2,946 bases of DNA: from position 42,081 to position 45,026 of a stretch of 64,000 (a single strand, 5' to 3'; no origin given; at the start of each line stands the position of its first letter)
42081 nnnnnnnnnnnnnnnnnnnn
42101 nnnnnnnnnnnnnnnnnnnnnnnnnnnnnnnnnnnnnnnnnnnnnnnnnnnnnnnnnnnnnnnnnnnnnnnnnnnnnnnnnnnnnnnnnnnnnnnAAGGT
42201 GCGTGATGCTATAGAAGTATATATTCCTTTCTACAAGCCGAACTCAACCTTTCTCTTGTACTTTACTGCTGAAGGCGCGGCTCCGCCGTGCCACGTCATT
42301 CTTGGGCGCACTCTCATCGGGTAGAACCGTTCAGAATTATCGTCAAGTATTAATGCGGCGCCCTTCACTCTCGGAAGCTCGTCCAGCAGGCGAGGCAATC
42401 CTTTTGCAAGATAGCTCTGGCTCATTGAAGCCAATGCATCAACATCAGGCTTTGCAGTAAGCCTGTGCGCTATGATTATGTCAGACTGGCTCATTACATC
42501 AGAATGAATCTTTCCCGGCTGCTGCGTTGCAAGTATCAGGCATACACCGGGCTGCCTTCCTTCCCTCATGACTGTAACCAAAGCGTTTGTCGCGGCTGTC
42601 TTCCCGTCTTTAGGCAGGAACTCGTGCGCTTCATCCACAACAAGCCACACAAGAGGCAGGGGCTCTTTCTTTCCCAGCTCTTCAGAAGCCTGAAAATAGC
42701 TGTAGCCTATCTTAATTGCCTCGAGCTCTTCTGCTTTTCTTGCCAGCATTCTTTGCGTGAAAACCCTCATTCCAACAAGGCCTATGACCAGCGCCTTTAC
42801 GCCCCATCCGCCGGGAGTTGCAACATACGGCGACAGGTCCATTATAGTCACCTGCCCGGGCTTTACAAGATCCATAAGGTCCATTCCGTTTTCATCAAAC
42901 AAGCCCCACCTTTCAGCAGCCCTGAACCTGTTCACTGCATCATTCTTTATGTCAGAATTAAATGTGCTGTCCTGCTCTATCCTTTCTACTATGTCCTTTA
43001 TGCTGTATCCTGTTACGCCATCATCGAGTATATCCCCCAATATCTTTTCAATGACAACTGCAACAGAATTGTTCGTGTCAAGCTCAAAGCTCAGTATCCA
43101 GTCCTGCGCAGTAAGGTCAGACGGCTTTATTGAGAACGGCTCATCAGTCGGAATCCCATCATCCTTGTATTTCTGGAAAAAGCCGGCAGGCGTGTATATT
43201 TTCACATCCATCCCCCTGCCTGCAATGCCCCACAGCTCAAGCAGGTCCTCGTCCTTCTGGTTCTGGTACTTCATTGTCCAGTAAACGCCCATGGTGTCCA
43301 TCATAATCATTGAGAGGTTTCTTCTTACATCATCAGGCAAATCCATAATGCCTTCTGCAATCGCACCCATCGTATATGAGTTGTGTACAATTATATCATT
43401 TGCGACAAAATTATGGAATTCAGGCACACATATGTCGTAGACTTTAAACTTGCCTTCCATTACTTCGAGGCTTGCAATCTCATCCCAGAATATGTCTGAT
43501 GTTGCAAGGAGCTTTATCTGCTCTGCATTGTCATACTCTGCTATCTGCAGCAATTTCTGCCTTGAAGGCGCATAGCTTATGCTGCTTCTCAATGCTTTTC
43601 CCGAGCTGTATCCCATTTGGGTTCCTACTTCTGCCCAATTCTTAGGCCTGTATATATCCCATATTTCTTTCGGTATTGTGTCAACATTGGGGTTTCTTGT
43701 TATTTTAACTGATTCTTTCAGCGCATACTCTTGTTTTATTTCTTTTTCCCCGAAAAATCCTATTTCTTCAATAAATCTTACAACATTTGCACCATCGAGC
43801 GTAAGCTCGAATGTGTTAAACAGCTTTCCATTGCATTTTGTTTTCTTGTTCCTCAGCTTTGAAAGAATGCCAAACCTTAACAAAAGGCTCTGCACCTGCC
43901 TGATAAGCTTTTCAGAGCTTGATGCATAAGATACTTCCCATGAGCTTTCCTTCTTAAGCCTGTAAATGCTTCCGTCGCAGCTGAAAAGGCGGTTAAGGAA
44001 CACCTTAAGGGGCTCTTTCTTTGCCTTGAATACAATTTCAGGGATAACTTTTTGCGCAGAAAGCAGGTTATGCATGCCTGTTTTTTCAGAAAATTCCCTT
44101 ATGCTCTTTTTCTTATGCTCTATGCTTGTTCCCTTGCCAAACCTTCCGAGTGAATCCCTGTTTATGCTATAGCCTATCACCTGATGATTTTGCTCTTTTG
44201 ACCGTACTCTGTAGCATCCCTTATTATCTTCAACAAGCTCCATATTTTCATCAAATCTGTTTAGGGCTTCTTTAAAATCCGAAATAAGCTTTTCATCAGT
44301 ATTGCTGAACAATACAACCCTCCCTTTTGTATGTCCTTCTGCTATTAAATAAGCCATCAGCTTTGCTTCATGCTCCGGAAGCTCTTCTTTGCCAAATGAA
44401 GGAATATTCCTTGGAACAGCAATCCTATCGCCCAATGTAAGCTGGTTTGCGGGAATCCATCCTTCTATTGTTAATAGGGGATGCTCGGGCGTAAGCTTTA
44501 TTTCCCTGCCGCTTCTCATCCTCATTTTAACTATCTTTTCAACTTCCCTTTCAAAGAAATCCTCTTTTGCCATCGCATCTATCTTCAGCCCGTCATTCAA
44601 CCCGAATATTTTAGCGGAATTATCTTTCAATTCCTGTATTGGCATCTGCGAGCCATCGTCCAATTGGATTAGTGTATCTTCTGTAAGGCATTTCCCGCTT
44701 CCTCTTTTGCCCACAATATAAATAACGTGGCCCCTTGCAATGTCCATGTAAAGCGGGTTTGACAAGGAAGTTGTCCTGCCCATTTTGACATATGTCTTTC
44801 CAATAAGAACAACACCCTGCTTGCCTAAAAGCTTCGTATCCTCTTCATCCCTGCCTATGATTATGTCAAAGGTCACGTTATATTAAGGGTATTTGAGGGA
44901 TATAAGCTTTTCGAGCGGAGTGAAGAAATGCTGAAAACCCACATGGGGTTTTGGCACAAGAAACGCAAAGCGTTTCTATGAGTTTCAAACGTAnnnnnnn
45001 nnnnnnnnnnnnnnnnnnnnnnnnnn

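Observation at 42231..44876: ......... intein inserted in the P-loop of a HerA/DUF87-type ATPase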

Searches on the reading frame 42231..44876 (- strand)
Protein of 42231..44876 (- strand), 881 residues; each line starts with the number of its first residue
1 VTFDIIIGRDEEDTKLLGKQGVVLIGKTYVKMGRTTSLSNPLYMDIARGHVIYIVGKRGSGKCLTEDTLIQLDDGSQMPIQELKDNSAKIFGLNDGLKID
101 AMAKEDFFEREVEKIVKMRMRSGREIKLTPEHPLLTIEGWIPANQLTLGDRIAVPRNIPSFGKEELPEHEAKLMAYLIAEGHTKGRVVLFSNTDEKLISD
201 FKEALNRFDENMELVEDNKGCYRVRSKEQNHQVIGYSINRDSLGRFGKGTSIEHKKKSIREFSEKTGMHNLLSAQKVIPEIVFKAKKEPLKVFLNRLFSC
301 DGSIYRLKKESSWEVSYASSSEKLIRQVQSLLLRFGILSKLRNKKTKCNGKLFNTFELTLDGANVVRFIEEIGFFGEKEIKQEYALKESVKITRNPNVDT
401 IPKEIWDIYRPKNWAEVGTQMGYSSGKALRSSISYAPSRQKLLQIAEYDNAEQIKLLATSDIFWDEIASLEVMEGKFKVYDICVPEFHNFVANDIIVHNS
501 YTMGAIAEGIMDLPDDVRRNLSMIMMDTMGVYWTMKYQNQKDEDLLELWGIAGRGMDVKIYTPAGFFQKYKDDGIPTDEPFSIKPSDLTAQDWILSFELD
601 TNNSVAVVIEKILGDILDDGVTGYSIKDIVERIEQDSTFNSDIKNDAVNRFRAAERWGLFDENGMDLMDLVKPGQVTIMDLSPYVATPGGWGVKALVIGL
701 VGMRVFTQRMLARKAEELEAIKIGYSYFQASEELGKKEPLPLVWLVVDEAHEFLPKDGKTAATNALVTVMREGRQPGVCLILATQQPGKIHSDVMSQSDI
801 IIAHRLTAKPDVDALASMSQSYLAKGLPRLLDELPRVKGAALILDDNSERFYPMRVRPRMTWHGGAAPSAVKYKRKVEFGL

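Call 4: search_protein_families(library=pfam, proteins=[window:42231-44876:-], max_evalue=0.1)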
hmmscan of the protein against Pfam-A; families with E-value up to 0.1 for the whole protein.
window:42231-44876:- (881 aa): 8 families
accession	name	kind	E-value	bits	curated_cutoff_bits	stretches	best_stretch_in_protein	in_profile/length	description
PF14890.11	Intein_splicing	-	4.5e-24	85.5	35.8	1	72-499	3-155/155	Intein splicing domain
PF14528.11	LAGLIDADG_3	-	9.5e-24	83.9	22.5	2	292-373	5-82/82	LAGLIDADG-like domain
PF05707.18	Zot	-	0.00014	21.9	20.3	1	699-799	38-140/197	Zonular occludens toxin (Zot)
PF00004.35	AAA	-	0.00022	22.1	21.2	1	743-803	59-128/131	ATPase family associated with various cellular activities (AAA)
PF14623.11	Vint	-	0.0023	18.2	27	1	63-141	2-71/166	Hint-domain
PF14527.11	LAGLIDADG_WhiA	-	0.0067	17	23.2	0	291-347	2-56/93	WhiA LAGLIDADG-like domain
PF05872.18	HerA_C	-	0.0084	15.2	22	1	733-809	250-324/502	Helicase HerA-like C-terminal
PF01580.24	FtsK_SpoIIIE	-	0.019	14.9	24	0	734-788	163-220/221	FtsK/SpoIIIE family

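Call 5: search_protein_families(library=ncbifam, proteins=[window:42231-44876:-], max_evalue=0.1)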
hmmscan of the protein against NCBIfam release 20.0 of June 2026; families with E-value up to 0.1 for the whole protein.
window:42231-44876:- (881 aa): 27 families (the best 25 are shown)
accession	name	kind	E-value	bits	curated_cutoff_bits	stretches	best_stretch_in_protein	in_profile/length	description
NF005852.0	PRK07773.1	equivalog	4.4e-80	270.1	780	1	58-501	394-828/886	replicative DNA helicase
NF003157.0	PRK04132.1-2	equivalog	6.2e-31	107.1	1103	2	54-402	41-369/864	replication factor C small subunit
NF003159.0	PRK04132.1-4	equivalog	1.5e-28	99.4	999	2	53-386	50-344/852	replication factor C small subunit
NF038098.1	GyrA_w_intein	exception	8.4e-25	86.9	1850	1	62-501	116-539/1232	intein-containing DNA gyrase subunit A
NF011418.0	PRK14845.1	equivalog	1.2e-24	86.2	756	2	80-404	41-326/1049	translation initiation factor IF-2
NF003158.0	PRK04132.1-3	equivalog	2.6e-20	71.2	1750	2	55-243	54-253/1437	replication factor C small subunit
NF006207.0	PRK08332.1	equivalog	3e-19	67.8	2400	1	112-348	945-1150/1684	vitamin B12-dependent ribonucleotide reductase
NF007072.0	PRK09519.1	equivalog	4.8e-18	64.9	1024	2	62-183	251-376/790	intein-containing recombinase RecA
NF011491.0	PRK14898.1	equivalog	3.8e-17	61.6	783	1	112-500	149-544/860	DNA-directed RNA polymerase subunit A''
NF038162.1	RtcB_rel_intein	exception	3.7e-15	55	1150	2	171-500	241-579/961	intein-containing RtcB family protein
TIGR01445.1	intein_Nterm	domain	1.4e-13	51.6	24.5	1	63-136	1-83/83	intein N-terminal splicing region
NF040819.1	helicase_HerA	equivalog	1.4e-12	47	970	1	665-816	325-477/561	DNA double-strand break repair helicase HerA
NF045703.1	rSAM_Tes_intein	exception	2.4e-12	45.5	1700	1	276-374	449-546/1040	tetraether lipid synthase Tes, intein-containing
NF042944.1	HerA_antiphage_2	equivalog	1.3e-10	40.7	850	1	737-845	424-531/576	anti-phage-associated helicase HerA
NF011287.0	PRK14698.1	equivalog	1.6e-08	33.1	1238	1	88-504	286-674/1017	V-type ATP synthase subunit A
NF040937.1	HerA_Thermprot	equivalog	2.2e-07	29.7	800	1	740-802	349-410/487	DNA double-strand break repair helicase HerA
TIGR01443.1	intein_Cterm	domain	8.8e-06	25.8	15.6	1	478-500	1-24/24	intein C-terminal splicing region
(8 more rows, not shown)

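Call 70: list_cluster_members(proteins=[window:42234-44876:-])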
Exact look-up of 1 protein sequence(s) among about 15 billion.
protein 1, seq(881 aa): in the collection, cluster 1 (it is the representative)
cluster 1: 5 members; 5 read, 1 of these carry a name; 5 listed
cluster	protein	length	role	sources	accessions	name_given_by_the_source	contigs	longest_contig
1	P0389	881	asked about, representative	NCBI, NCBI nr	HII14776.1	MAG TPA: hypothetical protein HA362_00525 [Nanoarchaeota archaeon] | hypothetical protein [Nanoarchaeota archaeon]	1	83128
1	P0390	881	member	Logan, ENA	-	-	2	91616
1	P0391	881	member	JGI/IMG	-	-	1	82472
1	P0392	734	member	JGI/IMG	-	-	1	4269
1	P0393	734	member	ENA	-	-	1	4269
